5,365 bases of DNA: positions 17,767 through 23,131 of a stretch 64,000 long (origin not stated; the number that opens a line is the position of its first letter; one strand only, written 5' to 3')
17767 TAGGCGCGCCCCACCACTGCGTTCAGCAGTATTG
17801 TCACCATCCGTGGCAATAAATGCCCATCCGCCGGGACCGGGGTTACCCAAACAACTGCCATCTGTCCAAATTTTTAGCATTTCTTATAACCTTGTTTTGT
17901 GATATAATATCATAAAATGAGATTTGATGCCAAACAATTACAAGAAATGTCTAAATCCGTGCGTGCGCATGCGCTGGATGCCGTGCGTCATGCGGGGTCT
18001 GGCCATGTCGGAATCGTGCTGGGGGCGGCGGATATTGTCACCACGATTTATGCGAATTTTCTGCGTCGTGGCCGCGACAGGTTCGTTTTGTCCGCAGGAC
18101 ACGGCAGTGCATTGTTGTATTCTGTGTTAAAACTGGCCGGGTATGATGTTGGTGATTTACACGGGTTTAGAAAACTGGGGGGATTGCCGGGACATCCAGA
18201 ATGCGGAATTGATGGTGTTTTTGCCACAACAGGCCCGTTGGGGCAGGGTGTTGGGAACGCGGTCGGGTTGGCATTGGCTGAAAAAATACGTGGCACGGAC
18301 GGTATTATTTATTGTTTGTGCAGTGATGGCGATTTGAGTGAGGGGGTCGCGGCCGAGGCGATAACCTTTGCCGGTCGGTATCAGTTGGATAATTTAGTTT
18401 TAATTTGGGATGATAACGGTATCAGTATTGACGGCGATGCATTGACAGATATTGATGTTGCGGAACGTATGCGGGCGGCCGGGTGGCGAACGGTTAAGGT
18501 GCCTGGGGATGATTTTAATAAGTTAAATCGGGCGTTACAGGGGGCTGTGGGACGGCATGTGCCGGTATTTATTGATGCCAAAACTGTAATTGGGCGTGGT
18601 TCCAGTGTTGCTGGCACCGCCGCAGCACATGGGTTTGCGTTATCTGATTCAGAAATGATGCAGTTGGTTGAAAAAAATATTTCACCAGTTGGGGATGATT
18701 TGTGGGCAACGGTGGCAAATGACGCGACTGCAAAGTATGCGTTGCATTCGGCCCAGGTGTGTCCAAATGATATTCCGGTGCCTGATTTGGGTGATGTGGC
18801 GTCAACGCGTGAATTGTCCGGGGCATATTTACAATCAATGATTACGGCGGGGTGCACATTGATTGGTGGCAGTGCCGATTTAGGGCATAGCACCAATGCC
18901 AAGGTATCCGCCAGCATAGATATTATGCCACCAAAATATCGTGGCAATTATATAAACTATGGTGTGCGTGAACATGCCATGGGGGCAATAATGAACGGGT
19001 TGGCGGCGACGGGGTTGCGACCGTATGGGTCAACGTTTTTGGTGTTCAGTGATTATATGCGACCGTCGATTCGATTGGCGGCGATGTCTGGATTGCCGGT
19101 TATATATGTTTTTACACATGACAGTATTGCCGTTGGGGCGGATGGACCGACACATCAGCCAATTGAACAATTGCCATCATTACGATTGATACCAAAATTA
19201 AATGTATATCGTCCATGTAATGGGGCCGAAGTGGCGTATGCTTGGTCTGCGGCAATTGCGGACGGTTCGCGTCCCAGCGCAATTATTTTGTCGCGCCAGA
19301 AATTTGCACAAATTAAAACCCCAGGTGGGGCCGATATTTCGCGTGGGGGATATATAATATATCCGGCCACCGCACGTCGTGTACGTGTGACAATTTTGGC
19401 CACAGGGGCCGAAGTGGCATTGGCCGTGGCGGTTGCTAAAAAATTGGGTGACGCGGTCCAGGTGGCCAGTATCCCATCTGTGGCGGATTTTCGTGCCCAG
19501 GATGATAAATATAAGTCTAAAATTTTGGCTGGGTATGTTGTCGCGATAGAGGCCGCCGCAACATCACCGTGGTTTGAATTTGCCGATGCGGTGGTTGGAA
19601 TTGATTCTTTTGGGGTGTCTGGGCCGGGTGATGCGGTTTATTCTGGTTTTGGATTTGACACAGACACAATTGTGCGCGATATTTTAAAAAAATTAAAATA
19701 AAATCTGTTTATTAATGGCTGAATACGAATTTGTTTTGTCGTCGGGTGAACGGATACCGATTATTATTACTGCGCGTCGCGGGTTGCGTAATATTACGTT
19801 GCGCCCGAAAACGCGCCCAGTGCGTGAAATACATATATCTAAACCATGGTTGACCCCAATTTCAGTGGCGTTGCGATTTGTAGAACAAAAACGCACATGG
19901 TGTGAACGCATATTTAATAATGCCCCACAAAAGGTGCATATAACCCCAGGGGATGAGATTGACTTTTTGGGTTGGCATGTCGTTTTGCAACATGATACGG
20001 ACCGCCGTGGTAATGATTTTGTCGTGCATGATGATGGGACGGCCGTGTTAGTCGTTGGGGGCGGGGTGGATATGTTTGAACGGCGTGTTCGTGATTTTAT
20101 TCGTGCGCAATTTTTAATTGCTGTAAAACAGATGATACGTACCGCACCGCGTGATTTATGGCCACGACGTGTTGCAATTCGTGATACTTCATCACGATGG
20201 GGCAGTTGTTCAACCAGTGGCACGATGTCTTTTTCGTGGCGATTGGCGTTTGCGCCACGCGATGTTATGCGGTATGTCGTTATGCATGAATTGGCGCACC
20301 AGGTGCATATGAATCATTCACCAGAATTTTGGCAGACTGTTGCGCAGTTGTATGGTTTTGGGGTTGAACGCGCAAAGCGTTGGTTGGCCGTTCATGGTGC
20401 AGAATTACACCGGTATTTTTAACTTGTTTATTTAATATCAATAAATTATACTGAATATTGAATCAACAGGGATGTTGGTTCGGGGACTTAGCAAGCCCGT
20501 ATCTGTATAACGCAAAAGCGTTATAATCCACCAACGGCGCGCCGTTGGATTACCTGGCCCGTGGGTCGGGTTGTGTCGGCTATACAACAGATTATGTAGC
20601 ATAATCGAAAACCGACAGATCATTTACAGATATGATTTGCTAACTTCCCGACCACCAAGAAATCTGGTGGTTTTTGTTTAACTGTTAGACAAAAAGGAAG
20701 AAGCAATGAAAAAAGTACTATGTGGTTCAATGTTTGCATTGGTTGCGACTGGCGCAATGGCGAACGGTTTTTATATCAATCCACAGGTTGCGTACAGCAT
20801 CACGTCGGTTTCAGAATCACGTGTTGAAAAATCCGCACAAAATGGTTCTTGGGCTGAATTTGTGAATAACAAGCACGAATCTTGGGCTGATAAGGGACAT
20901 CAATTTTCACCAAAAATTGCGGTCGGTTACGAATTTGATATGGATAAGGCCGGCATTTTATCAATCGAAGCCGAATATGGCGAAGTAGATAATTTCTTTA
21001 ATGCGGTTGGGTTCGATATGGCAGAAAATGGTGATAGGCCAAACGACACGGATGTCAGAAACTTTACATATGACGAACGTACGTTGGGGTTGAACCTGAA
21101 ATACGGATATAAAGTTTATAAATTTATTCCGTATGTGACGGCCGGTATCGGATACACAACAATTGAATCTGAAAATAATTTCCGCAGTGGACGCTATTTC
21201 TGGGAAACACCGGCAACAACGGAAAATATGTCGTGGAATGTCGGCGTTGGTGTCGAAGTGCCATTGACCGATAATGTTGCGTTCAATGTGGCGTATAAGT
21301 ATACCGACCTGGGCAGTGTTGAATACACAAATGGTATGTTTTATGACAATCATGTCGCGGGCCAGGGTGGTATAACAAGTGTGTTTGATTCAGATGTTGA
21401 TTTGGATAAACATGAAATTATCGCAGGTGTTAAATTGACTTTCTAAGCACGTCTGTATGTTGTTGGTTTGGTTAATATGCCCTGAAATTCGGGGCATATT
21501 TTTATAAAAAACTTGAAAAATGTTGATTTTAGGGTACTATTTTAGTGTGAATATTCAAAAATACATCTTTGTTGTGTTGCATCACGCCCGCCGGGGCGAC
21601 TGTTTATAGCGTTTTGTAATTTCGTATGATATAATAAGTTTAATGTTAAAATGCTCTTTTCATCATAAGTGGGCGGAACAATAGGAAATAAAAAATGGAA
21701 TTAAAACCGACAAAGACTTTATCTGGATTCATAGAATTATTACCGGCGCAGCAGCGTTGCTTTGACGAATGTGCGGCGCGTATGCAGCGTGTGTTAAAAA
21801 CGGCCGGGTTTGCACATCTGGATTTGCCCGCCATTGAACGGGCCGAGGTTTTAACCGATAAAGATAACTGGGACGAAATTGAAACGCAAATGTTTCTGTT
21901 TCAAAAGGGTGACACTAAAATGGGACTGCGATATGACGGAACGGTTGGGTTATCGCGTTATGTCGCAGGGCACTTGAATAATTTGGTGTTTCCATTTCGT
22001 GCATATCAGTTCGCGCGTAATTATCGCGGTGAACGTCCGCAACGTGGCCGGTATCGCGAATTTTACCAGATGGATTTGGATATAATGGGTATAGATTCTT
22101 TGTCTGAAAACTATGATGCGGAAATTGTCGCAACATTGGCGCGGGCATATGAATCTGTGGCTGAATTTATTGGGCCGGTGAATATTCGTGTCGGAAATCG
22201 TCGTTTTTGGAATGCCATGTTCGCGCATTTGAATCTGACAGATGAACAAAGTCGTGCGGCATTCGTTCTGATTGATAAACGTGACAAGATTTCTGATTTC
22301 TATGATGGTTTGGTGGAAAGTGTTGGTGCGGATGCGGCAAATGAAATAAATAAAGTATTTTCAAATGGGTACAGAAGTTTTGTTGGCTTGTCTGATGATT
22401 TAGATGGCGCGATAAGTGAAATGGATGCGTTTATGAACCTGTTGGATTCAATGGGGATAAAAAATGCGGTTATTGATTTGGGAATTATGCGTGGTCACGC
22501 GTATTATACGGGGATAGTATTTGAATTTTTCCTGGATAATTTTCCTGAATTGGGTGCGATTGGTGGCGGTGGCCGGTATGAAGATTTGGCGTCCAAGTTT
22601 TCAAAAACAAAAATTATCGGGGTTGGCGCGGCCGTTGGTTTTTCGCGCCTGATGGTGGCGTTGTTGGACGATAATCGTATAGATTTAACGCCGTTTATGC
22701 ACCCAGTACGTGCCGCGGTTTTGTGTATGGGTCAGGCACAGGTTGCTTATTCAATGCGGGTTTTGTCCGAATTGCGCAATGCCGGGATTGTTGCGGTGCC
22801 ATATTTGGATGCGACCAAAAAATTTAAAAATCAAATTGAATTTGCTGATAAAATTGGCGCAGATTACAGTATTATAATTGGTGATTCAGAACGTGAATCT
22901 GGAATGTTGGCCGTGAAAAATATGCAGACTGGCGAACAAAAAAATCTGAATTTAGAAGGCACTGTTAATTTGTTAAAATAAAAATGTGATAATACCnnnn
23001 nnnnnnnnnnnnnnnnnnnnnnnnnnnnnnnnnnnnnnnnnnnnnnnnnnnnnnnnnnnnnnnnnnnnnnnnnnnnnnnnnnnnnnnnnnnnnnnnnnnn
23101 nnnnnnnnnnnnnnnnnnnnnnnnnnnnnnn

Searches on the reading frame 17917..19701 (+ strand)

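Call 63: search_protein_families(library=pfam, proteins=[window:17917-19701:+], max_evalue=0.00001)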
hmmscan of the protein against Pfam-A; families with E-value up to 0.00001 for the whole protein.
window:17917-19701:+ (594 aa): 5 families
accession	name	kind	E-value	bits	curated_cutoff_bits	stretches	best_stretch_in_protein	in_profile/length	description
PF00456.26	Transketolase_N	-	4.5e-65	220.3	22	1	10-252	4-273/334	Transketolase, thiamine diphosphate binding domain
PF02779.29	Transket_pyr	-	6.5e-50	169.6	27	1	296-463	4-172/174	Transketolase, pyrimidine binding domain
PF22613.1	Transketolase_C_1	-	2e-23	83.2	27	1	477-581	1-113/113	Transketolase-like TK C-terminal domain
PF13292.11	DXP_synthase_N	-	1.8e-14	54.1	21.2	1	3-172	13-176/274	1-deoxy-D-xylulose-5-phosphate synthase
PF00676.26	E1_dh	-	2.8e-07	30.3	22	1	98-213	93-210/300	Dehydrogenase E1 component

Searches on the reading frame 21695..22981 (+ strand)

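Call 63: search_protein_families(library=pfam, proteins=[window:21695-22981:+], max_evalue=0.00001)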
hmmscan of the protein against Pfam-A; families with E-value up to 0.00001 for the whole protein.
window:21695-22981:+ (428 aa): 3 families
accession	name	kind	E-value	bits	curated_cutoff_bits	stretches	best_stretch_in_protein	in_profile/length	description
PF13393.11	tRNA-synt_His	-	4.5e-35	121.8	25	1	11-317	1-306/308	Histidyl-tRNA synthetase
PF03129.25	HGTP_anticodon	-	1.1e-12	48.4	21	1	340-428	2-92/94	Anticodon binding domain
PF00587.30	tRNA-synt_2b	-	3.7e-07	30.8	29.3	1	79-228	14-110/179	tRNA synthetase class II core domain (G, H, P, S and T)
